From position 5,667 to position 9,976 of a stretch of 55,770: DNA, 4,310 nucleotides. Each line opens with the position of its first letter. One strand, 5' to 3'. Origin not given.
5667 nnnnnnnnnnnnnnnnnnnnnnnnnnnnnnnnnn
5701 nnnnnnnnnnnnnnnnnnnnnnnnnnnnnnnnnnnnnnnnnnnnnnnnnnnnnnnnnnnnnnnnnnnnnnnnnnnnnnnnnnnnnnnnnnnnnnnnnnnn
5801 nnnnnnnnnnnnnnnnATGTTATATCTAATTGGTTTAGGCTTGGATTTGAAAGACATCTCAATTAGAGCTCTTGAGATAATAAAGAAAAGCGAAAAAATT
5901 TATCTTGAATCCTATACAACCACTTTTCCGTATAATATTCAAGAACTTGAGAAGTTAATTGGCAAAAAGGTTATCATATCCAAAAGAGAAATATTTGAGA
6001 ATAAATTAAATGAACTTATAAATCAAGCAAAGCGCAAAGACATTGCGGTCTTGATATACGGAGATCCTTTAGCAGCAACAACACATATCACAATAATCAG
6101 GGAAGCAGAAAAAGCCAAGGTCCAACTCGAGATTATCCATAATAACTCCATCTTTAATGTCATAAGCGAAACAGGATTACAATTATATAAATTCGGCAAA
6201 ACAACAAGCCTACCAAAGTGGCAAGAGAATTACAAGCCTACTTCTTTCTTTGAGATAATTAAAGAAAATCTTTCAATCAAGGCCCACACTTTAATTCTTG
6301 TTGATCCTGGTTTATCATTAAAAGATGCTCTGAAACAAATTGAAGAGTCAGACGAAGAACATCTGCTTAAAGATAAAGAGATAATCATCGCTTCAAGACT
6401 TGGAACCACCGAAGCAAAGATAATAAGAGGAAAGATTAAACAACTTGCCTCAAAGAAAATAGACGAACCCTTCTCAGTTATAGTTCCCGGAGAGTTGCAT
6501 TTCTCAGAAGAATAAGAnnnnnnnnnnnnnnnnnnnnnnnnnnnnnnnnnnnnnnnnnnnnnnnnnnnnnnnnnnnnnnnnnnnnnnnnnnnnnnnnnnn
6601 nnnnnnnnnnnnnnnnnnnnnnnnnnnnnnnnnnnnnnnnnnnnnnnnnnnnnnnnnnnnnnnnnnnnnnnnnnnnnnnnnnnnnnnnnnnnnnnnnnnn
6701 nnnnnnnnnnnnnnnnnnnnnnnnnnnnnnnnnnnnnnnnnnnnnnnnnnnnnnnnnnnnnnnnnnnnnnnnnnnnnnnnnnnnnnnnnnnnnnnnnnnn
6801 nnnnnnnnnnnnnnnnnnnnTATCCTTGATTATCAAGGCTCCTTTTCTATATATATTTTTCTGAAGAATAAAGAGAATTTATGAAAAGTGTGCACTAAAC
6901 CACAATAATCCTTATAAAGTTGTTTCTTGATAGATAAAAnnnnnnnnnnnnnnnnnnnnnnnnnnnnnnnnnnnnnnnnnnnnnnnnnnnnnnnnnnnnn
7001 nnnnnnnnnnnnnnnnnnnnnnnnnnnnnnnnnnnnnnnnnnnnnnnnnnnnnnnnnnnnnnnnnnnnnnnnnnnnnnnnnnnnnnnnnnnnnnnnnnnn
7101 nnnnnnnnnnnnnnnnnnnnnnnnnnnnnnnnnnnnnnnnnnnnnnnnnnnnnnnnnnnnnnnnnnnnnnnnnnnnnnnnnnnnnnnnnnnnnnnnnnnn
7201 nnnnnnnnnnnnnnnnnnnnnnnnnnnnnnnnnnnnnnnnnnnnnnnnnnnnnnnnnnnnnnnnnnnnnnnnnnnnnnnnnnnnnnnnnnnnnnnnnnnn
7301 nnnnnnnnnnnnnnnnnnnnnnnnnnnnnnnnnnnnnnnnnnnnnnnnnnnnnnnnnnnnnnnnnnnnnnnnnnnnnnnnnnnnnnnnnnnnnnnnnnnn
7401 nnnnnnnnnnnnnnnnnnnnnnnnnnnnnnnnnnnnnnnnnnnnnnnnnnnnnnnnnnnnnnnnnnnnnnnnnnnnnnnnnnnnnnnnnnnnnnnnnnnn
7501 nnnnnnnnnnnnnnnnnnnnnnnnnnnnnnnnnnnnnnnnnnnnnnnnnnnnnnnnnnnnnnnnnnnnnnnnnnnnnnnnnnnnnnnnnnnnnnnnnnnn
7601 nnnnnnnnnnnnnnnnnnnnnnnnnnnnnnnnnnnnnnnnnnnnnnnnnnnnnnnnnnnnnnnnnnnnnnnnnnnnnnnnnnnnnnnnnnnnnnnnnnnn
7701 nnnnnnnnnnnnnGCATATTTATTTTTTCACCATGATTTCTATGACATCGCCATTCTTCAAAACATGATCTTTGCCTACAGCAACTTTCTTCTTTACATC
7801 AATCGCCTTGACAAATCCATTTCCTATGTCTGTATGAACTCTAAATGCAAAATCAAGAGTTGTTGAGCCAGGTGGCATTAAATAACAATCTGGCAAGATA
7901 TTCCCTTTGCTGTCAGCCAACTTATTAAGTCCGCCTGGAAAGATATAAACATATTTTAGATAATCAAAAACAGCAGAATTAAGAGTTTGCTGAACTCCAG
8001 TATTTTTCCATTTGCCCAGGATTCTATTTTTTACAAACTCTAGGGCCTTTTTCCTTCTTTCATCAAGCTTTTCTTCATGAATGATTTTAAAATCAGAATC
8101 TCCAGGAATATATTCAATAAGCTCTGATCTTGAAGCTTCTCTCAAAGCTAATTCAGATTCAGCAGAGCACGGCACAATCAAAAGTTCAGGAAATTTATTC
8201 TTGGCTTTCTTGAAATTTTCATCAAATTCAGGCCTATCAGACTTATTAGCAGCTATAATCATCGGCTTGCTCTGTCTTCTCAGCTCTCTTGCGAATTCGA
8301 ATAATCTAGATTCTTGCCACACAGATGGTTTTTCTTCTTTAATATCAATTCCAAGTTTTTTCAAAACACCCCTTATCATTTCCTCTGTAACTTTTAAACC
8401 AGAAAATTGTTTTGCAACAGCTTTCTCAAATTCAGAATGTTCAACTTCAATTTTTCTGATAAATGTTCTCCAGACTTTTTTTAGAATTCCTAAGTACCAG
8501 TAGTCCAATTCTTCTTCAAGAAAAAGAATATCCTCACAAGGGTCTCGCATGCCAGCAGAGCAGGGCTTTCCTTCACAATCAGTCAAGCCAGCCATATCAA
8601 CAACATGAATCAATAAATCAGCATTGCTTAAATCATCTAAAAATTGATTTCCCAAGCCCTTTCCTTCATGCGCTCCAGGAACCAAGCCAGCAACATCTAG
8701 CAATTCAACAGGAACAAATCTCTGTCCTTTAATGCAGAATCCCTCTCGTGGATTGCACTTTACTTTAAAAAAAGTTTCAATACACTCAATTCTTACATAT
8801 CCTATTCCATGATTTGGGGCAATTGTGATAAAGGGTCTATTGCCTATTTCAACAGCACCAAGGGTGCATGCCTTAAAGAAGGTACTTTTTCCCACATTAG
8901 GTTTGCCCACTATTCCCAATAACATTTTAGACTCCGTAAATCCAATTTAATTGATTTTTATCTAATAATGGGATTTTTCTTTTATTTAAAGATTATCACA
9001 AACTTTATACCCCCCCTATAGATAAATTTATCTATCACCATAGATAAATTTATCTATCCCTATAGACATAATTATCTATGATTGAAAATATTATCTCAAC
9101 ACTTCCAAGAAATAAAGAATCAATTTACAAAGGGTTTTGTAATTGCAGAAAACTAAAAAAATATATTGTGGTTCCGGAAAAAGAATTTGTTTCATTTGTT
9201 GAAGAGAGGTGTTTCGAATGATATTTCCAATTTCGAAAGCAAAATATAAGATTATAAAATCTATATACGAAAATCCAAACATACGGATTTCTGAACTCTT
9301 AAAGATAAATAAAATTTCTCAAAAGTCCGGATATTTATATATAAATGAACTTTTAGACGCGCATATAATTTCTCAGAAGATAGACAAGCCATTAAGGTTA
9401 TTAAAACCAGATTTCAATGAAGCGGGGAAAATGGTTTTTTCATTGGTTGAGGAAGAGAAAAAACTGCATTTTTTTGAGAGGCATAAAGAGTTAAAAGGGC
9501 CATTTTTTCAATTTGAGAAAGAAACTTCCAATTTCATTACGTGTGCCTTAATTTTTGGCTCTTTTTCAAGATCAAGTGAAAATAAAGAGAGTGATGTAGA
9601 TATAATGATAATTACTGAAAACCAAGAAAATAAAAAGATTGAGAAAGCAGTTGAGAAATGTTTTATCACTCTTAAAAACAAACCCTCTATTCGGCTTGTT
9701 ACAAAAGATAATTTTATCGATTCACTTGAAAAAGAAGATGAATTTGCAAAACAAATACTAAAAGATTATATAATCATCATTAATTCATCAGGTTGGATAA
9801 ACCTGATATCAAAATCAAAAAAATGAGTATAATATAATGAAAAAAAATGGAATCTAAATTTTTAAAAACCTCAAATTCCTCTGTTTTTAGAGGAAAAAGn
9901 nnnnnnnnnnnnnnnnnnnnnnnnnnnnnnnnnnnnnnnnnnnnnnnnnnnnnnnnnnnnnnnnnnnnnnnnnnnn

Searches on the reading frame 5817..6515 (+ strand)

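Call 58: search_protein_families(library=pfam, proteins=[window:5817-6515:+], max_evalue=0.001)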
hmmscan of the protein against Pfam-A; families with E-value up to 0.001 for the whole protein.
window:5817-6515:+ (232 aa): 1 family
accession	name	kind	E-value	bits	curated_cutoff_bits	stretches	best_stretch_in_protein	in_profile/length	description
PF00590.25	TP_methylase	-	1.4e-19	71.3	27.8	1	1-211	1-212/212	Tetrapyrrole (Corrin/Porphyrin) Methylases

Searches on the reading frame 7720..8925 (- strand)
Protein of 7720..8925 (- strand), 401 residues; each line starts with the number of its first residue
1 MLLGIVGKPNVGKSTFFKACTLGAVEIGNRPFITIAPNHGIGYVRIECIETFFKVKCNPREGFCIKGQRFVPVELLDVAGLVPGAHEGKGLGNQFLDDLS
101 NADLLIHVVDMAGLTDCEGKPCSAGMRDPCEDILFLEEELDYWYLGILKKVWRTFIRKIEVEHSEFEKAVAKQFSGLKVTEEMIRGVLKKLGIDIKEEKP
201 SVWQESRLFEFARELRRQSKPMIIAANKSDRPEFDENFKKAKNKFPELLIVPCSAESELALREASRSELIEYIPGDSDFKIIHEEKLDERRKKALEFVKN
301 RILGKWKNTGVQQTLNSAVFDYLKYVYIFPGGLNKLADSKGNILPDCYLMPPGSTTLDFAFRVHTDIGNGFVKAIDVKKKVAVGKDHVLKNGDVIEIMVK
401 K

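Call 58: search_protein_families(library=pfam, proteins=[window:7720-8925:-], max_evalue=0.001)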
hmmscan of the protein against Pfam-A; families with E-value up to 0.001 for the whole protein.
window:7720-8925:- (401 aa): 4 families
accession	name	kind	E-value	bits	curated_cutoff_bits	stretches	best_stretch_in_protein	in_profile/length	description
PF08438.16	YGR210-like_G4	-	3.9e-32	111.3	24.7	1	225-330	1-105/108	Obg-like GTPase YGR210-like, G4 motif-containing domain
PF01926.29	MMR_HSR1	-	3.5e-16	59.8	21.9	1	4-114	3-89/113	50S ribosome-binding GTPase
PF02824.27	TGS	-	1.1e-10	41.8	22.2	1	346-398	12-59/60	TGS domain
PF02421.24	FeoB_N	-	7.1e-05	22.8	27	1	4-40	4-40/156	Ferrous iron transport protein B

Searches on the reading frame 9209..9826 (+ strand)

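Call 59: search_protein_families(library=pfam, proteins=[window:9209-9826:+], max_evalue=0.001)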
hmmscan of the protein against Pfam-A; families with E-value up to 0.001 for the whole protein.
window:9209-9826:+ (205 aa): 2 families
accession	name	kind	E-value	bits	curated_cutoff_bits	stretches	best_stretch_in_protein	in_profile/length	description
PF18765.7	Polbeta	-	2.5e-09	37.6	26.9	1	108-193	11-90/93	Polymerase beta, Nucleotidyltransferase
PF01909.29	NTP_transf_2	-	3e-07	31.2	21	1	113-184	17-87/93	Nucleotidyltransferase domain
